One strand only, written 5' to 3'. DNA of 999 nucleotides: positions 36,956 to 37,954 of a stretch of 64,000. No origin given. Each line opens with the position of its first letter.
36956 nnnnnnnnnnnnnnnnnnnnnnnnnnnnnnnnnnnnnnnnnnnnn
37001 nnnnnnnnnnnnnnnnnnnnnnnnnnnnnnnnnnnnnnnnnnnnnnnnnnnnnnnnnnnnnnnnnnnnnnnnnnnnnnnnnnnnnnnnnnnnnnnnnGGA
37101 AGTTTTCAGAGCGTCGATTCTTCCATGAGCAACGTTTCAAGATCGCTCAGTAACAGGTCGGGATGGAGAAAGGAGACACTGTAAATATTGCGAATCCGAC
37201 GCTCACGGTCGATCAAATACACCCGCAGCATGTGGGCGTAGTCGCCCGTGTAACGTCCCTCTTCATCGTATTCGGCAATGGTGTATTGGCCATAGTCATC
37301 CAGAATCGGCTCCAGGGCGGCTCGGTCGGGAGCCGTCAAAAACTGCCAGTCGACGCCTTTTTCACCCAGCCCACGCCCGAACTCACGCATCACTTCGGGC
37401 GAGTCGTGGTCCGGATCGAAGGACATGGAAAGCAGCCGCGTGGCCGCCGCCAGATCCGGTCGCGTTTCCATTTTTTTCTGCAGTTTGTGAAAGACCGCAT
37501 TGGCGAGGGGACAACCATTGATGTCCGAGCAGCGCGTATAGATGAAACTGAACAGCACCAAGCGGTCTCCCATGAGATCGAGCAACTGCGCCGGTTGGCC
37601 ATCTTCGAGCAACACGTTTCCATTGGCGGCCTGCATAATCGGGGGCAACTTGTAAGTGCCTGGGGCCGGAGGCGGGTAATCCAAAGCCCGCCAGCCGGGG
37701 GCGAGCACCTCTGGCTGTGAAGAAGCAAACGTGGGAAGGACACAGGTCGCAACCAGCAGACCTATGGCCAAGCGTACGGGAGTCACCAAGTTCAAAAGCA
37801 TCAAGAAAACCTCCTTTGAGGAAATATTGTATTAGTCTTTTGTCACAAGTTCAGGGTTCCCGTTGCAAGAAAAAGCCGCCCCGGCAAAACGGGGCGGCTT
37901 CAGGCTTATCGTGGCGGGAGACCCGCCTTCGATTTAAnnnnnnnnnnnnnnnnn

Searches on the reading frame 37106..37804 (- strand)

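Call 3: search_protein_families(library=pfam, proteins=[window:37106-37804:-], max_evalue=0.01)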
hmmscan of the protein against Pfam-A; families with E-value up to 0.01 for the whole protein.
window:37106-37804:- (232 aa): 1 family
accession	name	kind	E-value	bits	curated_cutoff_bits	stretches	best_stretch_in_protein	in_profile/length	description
PF02630.20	SCO1-SenC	-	1.1e-11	45.3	22.8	1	68-203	10-133/134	SCO1/SenC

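Call 4: search_protein_families(library=ncbifam, proteins=[window:37106-37804:-], max_evalue=0.01)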
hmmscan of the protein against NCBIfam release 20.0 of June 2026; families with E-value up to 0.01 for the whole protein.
window:37106-37804:- (232 aa): 0 families
